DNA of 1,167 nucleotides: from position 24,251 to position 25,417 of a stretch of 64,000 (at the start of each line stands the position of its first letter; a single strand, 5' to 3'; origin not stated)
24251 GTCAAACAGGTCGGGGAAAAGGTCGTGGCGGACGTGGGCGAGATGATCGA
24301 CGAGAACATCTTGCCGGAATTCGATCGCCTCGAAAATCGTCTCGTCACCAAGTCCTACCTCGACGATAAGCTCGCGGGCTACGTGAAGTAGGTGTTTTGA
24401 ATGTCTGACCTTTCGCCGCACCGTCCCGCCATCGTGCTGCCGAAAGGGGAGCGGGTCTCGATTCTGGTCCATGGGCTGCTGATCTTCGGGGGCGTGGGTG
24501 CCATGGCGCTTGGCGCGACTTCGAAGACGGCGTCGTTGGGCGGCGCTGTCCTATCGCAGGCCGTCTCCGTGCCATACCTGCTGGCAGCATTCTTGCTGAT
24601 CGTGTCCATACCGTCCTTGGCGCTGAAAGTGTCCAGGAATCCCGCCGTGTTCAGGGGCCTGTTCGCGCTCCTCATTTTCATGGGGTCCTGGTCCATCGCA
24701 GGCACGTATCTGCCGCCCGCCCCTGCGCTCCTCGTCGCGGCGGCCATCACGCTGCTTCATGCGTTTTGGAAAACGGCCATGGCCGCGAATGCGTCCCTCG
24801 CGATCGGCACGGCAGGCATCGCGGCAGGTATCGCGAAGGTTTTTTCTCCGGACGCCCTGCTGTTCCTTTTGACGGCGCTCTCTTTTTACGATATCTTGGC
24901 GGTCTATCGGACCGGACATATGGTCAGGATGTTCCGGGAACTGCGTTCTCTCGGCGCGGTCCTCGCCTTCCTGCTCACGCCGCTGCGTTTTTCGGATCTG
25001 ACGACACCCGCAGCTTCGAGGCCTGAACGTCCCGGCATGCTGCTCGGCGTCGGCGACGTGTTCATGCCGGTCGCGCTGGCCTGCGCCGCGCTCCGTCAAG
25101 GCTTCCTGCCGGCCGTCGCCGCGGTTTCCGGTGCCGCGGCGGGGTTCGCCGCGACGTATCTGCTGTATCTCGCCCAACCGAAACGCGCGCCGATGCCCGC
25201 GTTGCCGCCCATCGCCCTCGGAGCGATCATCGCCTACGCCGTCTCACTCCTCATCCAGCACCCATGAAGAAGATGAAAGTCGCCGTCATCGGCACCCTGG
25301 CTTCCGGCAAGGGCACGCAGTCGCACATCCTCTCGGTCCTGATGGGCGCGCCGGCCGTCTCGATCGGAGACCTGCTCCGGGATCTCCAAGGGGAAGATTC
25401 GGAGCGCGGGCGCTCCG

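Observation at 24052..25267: Presenilin/SPP-like GxGD intramembrane protease homologue and a small acidic ORF inserted into the secY-adk junction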

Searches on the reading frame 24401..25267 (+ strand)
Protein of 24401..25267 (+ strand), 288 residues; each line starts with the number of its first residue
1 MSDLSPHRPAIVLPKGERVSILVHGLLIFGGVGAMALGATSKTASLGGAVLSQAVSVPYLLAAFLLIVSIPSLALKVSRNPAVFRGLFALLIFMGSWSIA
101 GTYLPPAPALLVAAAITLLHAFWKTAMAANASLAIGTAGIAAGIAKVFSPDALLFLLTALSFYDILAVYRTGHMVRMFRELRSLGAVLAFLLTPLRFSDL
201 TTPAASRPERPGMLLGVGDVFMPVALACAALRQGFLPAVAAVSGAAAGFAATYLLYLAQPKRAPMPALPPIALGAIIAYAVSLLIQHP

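Call 3: search_protein_families(library=pfam, proteins=[window:24401-25267:+], max_evalue=1)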
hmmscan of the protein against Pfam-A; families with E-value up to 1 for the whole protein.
window:24401-25267:+ (288 aa): 3 families
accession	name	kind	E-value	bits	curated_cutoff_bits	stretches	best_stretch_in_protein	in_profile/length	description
PF06550.16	SPP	-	8.6e-11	42.3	23.9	1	111-285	101-280/283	Signal-peptide peptidase, presenilin aspartyl protease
PF04258.18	Peptidase_A22B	-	0.0013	18.9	23.3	1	108-234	88-215/286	Signal peptide peptidase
PF01080.22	Presenilin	-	0.0092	15.2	34.3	1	209-285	328-404/408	Presenilin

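Call 4: search_protein_families(library=ncbifam, proteins=[window:24401-25267:+], max_evalue=1)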
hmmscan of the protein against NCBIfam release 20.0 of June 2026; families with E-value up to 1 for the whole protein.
window:24401-25267:+ (288 aa): 1 family
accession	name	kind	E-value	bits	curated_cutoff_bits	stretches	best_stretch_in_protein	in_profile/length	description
NF041679.1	IMP_arch_presen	equivalog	2.7e-12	46.8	125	1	26-283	5-280/281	presenilin family intramembrane aspartyl protease PSH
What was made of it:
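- On Archaeal PSH equivalog (NCBIfam NF041679): It scores 46.8 bits over the full length (call 4).
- NF041679 aligns end to end (call 4). The NCBIfam equivalog cut-off for archaeal PSH (125 bits) is not reached (46.8, call 4), so this is a divergent branch.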

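Call 6: find_homologous_proteins(query=window:24401-25267:+)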
Query window:24401-25267:+ (288 aa): 42 proteins with E <= 0.001 among 8000 candidates.
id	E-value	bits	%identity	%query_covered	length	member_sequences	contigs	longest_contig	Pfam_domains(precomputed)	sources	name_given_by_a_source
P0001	4.8e-170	582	100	100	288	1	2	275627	PF06550.16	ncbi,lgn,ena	-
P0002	4.9e-92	326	61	99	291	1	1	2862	PF06550.16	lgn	-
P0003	2.4e-88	314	59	99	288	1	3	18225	PF06550.16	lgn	-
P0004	2.0e-87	311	58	95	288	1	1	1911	PF06550.16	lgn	-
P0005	3.5e-87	310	63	97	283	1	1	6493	PF06550.16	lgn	-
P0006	1.2e-86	309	59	95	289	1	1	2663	PF06550.16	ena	-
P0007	2.1e-86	308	59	99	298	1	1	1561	PF06550.16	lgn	-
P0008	3.4e-85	304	59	99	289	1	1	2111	PF06550.16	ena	-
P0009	2.1e-84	301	56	100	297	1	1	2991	PF06550.16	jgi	jgi:presenilin-like A22 family membrane protease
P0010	2.3e-81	291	56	100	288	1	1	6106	PF06550.16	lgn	-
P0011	1.2e-78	282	55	100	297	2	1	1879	PF06550.16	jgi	-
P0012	2.7e-78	281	54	99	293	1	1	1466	PF06550.16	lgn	-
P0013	2.1e-77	278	54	100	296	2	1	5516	PF06550.16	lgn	-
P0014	4.7e-77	277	54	95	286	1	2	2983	PF06550.16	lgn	-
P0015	5.5e-76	274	54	98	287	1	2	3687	PF06550.16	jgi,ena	-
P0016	9.1e-76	273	53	100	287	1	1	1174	PF06550.16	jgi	jgi:presenilin-like A22 family membrane protease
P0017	3.6e-75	271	54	100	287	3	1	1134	PF06550.16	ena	-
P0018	4.4e-75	271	53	100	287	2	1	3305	PF06550.16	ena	-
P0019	4.9e-75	271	53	100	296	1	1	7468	PF06550.16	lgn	-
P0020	5.3e-75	271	54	100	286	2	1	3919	PF06550.16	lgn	-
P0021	2.1e-74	269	52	100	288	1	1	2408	PF06550.16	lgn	-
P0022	3.7e-74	268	54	98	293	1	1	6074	PF06550.16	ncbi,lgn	-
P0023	4.0e-74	268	54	98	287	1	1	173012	PF06550.16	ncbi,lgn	-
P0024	5.8e-74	267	51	100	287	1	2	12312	PF06550.16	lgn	-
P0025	4.9e-73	264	52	97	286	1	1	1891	PF06550.16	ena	-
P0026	1.1e-72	263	53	99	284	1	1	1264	PF06550.16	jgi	jgi:presenilin-like A22 family membrane protease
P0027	1.2e-72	263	55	97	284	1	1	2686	PF06550.16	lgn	-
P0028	2.8e-72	262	52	98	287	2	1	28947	PF06550.16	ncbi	ncbi:MAG: presenilin family intramembrane aspartyl protease [Patescibacteria group bacterium]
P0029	1.2e-71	260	51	93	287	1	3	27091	PF06550.16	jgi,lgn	-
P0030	3.0e-70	255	53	99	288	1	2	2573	PF06550.16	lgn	-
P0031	9.9e-69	250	51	97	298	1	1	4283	PF06550.16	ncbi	-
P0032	2.6e-68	249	52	98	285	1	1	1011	PF06550.16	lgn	-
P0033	3.0e-68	248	53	98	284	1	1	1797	PF06550.16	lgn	-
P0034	4.1e-68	248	53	99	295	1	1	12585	PF06550.16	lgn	-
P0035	2.3e-65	239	53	86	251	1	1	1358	PF06550.16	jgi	jgi:presenilin-like A22 family membrane protease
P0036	5.8e-61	225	58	75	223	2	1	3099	PF06550.16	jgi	jgi:presenilin-like A22 family membrane protease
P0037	2.4e-58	216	47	99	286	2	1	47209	PF06550.16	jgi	jgi:presenilin-like A22 family membrane protease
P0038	6.8e-53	198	59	61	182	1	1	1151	PF06550.16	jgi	jgi:presenilin-like A22 family membrane protease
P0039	1.2e-30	125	37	82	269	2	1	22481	PF04258.19,PF06550.16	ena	-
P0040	2.4e-30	124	35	83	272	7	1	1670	PF06550.16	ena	-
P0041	3.1e-26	111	38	74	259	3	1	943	PF06550.16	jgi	-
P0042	3.9e-17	81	27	94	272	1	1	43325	PF06550.16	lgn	-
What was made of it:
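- On Presenilin/SPP family, PSH branch (MEROPS A22; Pfam PF06550): All 42 homologues carry PF06550 (call 6).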

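Call 7: search_solved_structures(query=window:24401-25267:+, max_evalue=10, show_alignments=2)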
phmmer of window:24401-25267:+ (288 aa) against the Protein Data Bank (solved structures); distinct sequences matched with E-value up to 10: 2.
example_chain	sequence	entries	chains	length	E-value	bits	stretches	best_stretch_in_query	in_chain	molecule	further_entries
4hyc_A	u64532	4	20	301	7.9e-05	25.6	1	43-282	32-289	Putative uncharacterized protein | Uncharacterized protein PSH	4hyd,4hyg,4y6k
9h95_A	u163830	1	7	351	2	11.2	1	11-42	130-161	Low conductance mechanosensitive channel YnaI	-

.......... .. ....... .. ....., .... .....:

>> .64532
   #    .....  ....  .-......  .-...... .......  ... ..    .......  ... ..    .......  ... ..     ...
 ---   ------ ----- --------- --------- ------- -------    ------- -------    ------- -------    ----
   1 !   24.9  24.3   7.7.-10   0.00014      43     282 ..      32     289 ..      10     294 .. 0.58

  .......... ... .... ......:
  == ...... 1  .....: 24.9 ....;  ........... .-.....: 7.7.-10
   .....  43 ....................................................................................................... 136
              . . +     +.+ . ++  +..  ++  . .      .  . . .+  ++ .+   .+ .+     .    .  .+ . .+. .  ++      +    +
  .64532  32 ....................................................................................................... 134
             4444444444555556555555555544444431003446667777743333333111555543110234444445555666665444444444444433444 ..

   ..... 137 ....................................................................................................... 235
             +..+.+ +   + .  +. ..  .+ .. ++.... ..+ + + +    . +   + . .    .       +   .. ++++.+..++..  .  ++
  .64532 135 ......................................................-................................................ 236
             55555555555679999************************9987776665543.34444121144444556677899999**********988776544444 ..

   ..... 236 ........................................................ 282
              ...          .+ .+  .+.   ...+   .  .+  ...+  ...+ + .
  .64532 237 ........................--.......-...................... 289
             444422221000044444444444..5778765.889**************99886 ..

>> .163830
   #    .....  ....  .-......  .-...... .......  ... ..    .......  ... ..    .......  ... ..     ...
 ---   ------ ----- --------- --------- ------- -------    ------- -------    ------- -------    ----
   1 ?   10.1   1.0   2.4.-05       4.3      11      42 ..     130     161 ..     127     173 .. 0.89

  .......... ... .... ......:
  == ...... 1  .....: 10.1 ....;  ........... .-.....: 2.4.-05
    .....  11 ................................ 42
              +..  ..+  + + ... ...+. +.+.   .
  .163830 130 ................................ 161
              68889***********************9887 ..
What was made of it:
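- Checked: PF06550 gives E 8.6e-11 and 42.3 bits against a cut-off of 23.9 (call 3). phmmer against PDB finds PSH 4hyc at E 7.9e-5, with the three motifs aligned (call 7).
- PDB PSH 4hyc matches at E 7.9e-5 with YD, GxGD and the PAL-region proline motif in register (call 7). The motifs align in register with PSH (call 7).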

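Call 8: find_encoding_contigs(protein=P0001, flank=6000, max_places=3)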
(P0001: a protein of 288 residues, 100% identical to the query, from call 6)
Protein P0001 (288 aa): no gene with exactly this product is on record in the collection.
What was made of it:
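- Tried and rejected: P0001, the 100% match, could not be located with find_encoding_contigs (call 8).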

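Call 9: find_encoding_contigs(protein=P0023, flank=6000, max_places=3)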
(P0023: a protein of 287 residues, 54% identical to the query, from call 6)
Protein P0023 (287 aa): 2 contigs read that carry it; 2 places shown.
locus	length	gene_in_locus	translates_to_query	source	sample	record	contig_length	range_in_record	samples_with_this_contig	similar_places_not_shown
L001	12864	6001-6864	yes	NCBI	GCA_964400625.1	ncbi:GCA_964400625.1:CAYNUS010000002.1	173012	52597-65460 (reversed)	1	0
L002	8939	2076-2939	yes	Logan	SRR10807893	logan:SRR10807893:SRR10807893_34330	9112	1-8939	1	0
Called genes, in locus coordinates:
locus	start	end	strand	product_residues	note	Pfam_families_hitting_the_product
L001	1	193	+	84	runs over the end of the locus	PF00366:Ribosomal_S17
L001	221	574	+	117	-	PF00238:Ribosomal_L14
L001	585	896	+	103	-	PF00467:KOW, PF17136:ribosomal_L24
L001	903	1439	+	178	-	PF00281:Ribosomal_L5, PF00673:Ribosomal_L5_C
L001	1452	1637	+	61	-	PF00253:Ribosomal_S14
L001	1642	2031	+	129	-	PF00410:Ribosomal_S8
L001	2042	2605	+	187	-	PF00347:Ribosomal_L6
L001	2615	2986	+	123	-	PF00861:Ribosomal_L18p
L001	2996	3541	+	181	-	PF00333:Ribosomal_S5, PF03719:Ribosomal_S5_C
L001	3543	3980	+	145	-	PF00828:Ribosomal_L27A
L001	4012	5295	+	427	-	PF00344:SecY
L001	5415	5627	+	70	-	-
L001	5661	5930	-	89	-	PF11950:DUF3467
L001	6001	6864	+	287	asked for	PF06550:SPP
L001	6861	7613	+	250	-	PF00406:ADK, PF13238:AAA_18 (weak), PF13207:AAA_17, PF05191:ADK_lid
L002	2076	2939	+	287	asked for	PF06550:SPP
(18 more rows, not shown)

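Call 10: find_encoding_contigs(protein=P0028, flank=6000, max_places=3)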
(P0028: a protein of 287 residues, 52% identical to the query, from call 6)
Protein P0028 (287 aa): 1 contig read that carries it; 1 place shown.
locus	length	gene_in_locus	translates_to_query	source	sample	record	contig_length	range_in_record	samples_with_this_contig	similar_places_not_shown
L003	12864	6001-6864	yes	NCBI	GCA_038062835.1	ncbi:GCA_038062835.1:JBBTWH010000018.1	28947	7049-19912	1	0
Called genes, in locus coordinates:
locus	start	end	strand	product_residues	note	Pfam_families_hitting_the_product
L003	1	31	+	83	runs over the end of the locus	PF00366:Ribosomal_S17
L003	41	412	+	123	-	PF00238:Ribosomal_L14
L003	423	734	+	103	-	PF00467:KOW, PF17136:ribosomal_L24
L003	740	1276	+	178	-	PF00281:Ribosomal_L5, PF00673:Ribosomal_L5_C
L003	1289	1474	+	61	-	PF00253:Ribosomal_S14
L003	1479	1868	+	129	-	PF00410:Ribosomal_S8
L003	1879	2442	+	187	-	PF00347:Ribosomal_L6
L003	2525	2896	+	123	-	PF00861:Ribosomal_L18p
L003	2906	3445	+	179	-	PF00333:Ribosomal_S5, PF03719:Ribosomal_S5_C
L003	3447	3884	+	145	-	PF00828:Ribosomal_L27A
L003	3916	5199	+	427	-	PF00344:SecY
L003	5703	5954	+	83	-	-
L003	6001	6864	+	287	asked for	PF06550:SPP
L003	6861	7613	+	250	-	PF00406:ADK, PF13207:AAA_17, PF05191:ADK_lid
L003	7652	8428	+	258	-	PF00557:Peptidase_M24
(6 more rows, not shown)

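Call 11: find_encoding_contigs(protein=P0037, flank=6000, max_places=2)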
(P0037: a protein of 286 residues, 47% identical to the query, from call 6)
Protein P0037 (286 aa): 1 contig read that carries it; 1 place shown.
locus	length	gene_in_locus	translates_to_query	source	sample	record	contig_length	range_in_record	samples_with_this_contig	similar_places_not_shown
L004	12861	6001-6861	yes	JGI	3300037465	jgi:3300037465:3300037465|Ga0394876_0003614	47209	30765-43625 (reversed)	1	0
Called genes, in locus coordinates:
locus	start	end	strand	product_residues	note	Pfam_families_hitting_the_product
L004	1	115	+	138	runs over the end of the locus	PF00252:Ribosomal_L16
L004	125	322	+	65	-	PF00831:Ribosomal_L29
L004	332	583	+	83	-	PF00366:Ribosomal_S17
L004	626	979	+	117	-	PF00238:Ribosomal_L14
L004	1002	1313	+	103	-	PF00467:KOW (weak), PF17136:ribosomal_L24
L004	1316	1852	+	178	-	PF00281:Ribosomal_L5, PF00673:Ribosomal_L5_C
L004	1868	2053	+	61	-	PF00253:Ribosomal_S14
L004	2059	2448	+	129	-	PF00410:Ribosomal_S8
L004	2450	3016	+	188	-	PF00347:Ribosomal_L6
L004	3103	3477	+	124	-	PF00861:Ribosomal_L18p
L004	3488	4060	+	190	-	PF00333:Ribosomal_S5, PF03719:Ribosomal_S5_C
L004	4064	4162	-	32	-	-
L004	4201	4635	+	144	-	PF00828:Ribosomal_L27A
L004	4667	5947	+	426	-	PF00344:SecY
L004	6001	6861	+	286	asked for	PF06550:SPP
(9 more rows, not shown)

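Call 12: find_encoding_contigs(protein=P0039, flank=6000, max_places=2)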
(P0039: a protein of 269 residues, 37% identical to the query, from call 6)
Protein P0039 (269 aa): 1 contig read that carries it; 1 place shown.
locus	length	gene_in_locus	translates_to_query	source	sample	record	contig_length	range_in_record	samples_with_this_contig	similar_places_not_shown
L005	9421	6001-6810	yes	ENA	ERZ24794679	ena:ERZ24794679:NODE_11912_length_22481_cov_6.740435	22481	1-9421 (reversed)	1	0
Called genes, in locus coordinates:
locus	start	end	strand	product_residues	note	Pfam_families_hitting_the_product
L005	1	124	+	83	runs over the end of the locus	PF00366:Ribosomal_S17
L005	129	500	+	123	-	PF00238:Ribosomal_L14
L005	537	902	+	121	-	PF22682:Ribosomal_uL24m-like (weak), PF00467:KOW, PF17136:ribosomal_L24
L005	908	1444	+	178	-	PF00281:Ribosomal_L5, PF00673:Ribosomal_L5_C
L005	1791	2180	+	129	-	PF00410:Ribosomal_S8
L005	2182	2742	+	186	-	PF00347:Ribosomal_L6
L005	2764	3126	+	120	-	PF00861:Ribosomal_L18p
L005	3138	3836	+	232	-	PF00333:Ribosomal_S5, PF03719:Ribosomal_S5_C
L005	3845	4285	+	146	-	PF00828:Ribosomal_L27A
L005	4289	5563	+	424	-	PF00344:SecY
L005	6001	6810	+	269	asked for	PF04258:Peptidase_A22B (faint), PF06550:SPP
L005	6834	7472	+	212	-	PF00406:ADK, PF02223:Thymidylate_kin (faint), PF13207:AAA_17, PF13238:AAA_18 (faint), PF05191:ADK_lid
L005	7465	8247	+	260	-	PF00557:Peptidase_M24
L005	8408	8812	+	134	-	PF03652:RuvX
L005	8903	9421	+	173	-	?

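Call 13: find_encoding_contigs(protein=P0042, flank=6000, max_places=2)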
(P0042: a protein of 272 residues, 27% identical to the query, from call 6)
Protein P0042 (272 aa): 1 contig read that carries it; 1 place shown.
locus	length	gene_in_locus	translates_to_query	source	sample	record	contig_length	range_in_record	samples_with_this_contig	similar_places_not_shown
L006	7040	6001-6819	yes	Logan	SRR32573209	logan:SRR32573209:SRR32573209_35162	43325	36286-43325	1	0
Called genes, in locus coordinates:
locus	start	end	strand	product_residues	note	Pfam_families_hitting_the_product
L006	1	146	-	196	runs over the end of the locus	PF00293:NUDIX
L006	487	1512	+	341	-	PF01207:Dus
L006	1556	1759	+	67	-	PF18917:LiaI-LiaF-like_TM1 (weak), PF22570:LiaF-TM (weak)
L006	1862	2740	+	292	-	PF13441:Gly-zipper_YMGG (faint)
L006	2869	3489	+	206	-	PF01928:CYTH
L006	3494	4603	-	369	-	PF13200:DUF4015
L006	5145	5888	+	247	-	PF13462:Thioredoxin_4, PF13098:Thioredoxin_2 (faint), PF01323:DSBA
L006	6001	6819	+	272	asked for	PF06550:SPP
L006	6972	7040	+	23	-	?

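Call 25: find_related_loci(query=A1, collection=genome_contigs, flank=4000)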
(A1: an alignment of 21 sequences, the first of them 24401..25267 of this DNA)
Query A1 (288 aa) in genome_contigs; peptide patterns used: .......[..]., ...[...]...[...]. (x = any residue, [..] = any of these).
190 stretches matched a pattern; 130 encode a relative of the query (tblastn E <= 1e-3); the best 80 are kept; 80 distinct loci.
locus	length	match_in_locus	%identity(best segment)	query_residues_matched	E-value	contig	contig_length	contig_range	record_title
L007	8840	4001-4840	55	4-285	1e-80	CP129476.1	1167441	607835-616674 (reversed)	MAG: Patescibacteria group bacterium isolate cMAG.20 chromosome, complete genome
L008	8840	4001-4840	54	4-285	2e-78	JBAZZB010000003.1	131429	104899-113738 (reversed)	MAG: Patescibacteria group bacterium isolate SO_2017_GW1_96 NODE_972_length_131429_cov_1.944007_OW334_2017, whole genome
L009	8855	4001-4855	54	1-285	1e-74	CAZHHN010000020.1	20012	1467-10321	MAG TPA_asm: uncultured Gammaproteobacteria bacterium isolate SRP193066_co2_114 genome assembly, contig: NODE_1439_lengt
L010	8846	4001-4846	52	7-288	1e-72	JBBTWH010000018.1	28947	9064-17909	MAG: Patescibacteria group bacterium isolate H41-bin254_1 H41_bin254_1_000000000018, whole genome shotgun sequence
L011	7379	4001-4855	51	1-288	1e-72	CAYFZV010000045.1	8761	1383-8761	MAG TPA_asm: uncultured Gammaproteobacteria bacterium isolate ERP113451_co1_105 genome assembly, contig: NODE_10119_leng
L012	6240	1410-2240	52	7-285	3e-70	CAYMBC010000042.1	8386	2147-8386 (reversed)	MAG TPA_asm: uncultured Gammaproteobacteria bacterium isolate SRP300315_co1_28 genome assembly, contig: NODE_3542_length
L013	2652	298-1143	52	1-285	1e-67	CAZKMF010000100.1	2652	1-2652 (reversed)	MAG TPA_asm: uncultured Gammaproteobacteria bacterium isolate SRP135725_co2_84 genome assembly, contig: k141_886854, who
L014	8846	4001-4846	54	7-288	2e-64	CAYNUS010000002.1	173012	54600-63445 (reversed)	MAG TPA_asm: uncultured Gammaproteobacteria bacterium isolate SRP239054_co1_192 genome assembly, contig: NODE_49_length_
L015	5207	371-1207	53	7-285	3e-62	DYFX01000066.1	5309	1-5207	MAG TPA_asm: Candidatus Paceibacter sp. isolate BE2011_4_66_9 Afr_mines_BE2011_2699_length_5309_cov_3_292729, whole geno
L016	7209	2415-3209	52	17-284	1e-60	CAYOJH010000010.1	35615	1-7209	MAG TPA_asm: uncultured Gammaproteobacteria bacterium isolate SRP193066_co2_65 genome assembly, contig: NODE_581_length_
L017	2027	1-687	54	54-284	1e-59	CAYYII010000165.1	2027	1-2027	MAG TPA_asm: uncultured Gammaproteobacteria bacterium isolate SRP219642_co6_407 genome assembly, contig: NODE_59595_leng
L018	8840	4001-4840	54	4-285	1e-80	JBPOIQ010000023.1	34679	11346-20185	MAG: Minisyncoccota bacterium isolate MAG_380 c_000000562206, whole genome shotgun sequence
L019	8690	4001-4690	33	56-285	2e-33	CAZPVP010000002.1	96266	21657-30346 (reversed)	MAG TPA_asm: uncultured Gammaproteobacteria bacterium isolate SRP141376_co1_289 genome assembly, contig: NODE_566_length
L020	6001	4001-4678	33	59-285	5e-31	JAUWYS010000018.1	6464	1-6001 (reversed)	MAG: bacterium isolate CSMAG_2716 CSMAG_2716_k141_316039_length_6464_cov_5.0000, whole genome shotgun sequence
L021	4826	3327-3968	32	73-286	3e-31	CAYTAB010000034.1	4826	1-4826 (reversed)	MAG TPA_asm: Candidatus Woesearchaeota archaeon isolate binchicken_co256_33 genome assembly, contig: NODE_56746_length_4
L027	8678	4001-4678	35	59-284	1e-28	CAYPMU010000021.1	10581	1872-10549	MAG TPA_asm: uncultured Gammaproteobacteria bacterium isolate SRP319275_co4_91 genome assembly, contig: NODE_3981_length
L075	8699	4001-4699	34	52-284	3e-22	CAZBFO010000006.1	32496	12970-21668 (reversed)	MAG TPA_asm: uncultured Gammaproteobacteria bacterium isolate binchicken_co185_196 genome assembly, contig: NODE_1716_le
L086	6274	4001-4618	33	79-286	2e-21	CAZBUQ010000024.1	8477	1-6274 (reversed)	MAG TPA_asm: uncultured Gammaproteobacteria bacterium isolate binchicken_co38_1207 genome assembly, contig: NODE_17776_l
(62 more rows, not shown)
